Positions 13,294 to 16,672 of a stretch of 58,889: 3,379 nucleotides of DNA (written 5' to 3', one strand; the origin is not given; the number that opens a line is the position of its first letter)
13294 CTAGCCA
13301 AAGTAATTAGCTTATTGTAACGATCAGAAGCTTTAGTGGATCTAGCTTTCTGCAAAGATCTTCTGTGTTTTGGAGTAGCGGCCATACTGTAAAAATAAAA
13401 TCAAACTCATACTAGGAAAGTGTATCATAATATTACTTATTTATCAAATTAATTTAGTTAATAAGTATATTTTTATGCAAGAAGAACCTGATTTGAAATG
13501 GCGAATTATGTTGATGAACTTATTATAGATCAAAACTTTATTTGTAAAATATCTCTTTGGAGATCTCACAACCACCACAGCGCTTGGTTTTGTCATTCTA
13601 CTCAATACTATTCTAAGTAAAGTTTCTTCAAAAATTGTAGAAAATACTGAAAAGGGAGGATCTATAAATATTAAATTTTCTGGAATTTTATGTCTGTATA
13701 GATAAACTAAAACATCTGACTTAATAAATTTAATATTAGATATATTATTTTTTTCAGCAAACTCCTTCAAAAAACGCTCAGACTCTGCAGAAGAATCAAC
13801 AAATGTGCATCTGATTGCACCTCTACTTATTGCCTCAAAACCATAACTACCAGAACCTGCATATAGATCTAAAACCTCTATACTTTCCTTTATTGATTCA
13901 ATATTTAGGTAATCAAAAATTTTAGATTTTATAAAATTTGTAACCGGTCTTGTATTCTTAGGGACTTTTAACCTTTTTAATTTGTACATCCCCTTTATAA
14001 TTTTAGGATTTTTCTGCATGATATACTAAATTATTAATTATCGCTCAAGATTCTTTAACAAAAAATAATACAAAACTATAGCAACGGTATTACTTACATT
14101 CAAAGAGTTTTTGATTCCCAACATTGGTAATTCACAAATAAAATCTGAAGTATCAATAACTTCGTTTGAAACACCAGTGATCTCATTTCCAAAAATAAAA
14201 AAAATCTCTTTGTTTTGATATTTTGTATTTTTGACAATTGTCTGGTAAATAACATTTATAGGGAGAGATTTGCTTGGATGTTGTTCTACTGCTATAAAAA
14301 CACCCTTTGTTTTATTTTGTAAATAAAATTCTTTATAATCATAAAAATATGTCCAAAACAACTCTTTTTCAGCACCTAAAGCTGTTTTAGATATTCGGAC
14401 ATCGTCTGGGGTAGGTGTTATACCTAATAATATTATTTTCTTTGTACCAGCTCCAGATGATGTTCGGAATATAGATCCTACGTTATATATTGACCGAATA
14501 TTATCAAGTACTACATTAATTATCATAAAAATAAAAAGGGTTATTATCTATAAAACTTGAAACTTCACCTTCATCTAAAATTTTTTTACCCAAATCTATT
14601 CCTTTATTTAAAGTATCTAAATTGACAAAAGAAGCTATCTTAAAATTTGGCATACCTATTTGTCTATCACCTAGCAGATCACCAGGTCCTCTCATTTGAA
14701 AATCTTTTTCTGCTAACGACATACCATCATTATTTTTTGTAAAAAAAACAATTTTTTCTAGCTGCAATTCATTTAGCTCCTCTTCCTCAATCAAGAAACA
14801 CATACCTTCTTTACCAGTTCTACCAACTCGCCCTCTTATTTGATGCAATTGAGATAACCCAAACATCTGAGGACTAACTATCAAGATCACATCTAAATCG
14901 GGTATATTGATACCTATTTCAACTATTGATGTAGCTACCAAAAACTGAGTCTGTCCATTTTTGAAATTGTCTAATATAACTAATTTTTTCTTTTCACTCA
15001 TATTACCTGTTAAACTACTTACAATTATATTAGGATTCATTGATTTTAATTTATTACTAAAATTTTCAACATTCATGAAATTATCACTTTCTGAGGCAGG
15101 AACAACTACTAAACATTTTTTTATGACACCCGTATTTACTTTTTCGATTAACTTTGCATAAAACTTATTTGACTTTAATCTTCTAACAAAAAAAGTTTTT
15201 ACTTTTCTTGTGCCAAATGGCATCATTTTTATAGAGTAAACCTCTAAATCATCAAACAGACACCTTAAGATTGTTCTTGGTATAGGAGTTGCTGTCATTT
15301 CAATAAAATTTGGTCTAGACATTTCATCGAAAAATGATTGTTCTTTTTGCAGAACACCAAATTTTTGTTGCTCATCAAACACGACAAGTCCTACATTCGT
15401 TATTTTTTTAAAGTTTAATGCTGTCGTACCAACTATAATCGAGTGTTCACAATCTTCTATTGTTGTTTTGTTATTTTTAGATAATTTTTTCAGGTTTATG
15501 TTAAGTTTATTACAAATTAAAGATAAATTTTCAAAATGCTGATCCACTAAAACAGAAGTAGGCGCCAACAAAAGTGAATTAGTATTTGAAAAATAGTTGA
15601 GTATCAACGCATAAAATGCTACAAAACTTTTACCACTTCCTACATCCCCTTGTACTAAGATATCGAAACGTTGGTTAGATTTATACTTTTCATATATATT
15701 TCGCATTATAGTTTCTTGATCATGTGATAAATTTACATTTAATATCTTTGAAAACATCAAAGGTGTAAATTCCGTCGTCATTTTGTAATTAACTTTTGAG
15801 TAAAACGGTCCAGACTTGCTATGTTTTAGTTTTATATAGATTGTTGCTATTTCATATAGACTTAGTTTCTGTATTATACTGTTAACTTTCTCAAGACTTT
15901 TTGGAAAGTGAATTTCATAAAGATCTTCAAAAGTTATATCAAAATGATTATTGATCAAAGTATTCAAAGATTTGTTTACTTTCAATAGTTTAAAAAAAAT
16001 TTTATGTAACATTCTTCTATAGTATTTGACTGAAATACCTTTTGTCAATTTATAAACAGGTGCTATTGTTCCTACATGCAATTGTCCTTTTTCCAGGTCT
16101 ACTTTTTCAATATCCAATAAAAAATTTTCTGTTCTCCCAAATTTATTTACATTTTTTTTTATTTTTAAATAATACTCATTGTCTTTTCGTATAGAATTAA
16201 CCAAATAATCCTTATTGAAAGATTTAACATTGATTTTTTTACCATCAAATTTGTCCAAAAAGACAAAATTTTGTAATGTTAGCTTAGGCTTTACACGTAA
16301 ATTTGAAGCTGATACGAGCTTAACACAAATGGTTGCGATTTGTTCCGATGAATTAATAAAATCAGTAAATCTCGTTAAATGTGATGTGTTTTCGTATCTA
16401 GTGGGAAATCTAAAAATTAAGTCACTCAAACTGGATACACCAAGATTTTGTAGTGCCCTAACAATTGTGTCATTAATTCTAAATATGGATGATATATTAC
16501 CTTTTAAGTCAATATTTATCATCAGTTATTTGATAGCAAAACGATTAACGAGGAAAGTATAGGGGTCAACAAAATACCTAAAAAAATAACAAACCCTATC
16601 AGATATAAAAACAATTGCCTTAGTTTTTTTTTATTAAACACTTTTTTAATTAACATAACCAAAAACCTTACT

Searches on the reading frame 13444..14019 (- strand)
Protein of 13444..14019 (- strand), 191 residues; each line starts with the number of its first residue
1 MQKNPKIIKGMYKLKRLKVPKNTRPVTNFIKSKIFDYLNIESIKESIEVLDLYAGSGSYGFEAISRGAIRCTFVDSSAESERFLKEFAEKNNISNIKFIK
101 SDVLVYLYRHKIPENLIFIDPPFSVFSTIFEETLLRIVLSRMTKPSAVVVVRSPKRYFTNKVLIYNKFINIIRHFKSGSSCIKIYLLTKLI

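Call 87: search_protein_families(library=pfam, proteins=[window:13444-14019:-], max_evalue=0.001)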
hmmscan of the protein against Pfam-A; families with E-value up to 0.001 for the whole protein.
window:13444-14019:- (191 aa): 4 families
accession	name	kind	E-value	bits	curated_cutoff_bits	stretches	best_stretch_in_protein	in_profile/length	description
PF03602.21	Cons_hypoth95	-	2.9e-31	109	24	1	6-185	2-181/182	Conserved hypothetical protein 95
PF13847.12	Methyltransf_31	-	1.3e-05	25.4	27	1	44-155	2-113/145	Methyltransferase domain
PF05175.20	MTS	-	1.8e-05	24.9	23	1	45-131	31-116/170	Methyltransferase small domain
PF13649.12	Methyltransf_25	-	0.00038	21.5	27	1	49-104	1-56/97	Methyltransferase domain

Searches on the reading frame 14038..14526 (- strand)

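Call 87: search_protein_families(library=pfam, proteins=[window:14038-14526:-], max_evalue=0.001)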
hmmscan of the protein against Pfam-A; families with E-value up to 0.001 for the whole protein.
window:14038-14526:- (162 aa): 1 family
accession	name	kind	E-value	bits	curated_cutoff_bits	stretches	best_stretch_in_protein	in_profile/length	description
PF00588.24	SpoU_methylase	-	1.9e-27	96.6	29.7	1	3-153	2-142/142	SpoU rRNA Methylase family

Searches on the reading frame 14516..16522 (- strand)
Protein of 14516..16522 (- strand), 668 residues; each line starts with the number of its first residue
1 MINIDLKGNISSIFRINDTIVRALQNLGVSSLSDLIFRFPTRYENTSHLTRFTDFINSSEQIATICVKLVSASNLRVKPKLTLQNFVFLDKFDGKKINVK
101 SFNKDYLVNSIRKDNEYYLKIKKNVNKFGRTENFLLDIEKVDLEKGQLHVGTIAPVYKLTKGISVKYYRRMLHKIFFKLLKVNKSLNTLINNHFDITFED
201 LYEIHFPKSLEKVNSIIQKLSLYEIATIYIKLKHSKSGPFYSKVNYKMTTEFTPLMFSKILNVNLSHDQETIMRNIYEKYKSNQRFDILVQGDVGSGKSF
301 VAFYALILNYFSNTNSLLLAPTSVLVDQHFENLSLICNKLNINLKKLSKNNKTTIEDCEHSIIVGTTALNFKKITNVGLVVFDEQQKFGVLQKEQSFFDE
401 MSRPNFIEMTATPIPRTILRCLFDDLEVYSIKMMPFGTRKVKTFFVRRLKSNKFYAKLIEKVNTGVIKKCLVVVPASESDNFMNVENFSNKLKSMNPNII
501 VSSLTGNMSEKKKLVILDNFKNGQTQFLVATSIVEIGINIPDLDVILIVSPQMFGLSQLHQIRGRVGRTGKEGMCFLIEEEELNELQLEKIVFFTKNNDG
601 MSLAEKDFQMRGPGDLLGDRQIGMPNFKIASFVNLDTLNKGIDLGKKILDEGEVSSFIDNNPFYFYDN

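Call 19: search_protein_families(library=pfam, proteins=[window:14516-16522:-], max_evalue=0.001)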
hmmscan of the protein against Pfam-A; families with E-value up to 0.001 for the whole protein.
window:14516-16522:- (668 aa): 5 families
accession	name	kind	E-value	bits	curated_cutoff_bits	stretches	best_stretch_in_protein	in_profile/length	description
PF00271.37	Helicase_C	-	6e-19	68.8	23.5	1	462-570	10-110/110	Helicase conserved C-terminal domain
PF00270.35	DEAD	-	1.6e-17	64.2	26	1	268-417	3-163/167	DEAD/DEAH box helicase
PF17191.10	RecG_wedge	-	4.9e-15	55.9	23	1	21-174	13-157/162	RecG wedge domain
PF04851.21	ResIII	-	1.6e-10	41.6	22.5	1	263-413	2-162/164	Type III restriction enzyme, res subunit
PF19833.4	RecG_dom3_C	-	1e-05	25.9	26.8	1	598-633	2-38/87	ATP-dependent DNA helicase RecG, domain 3, C-terminal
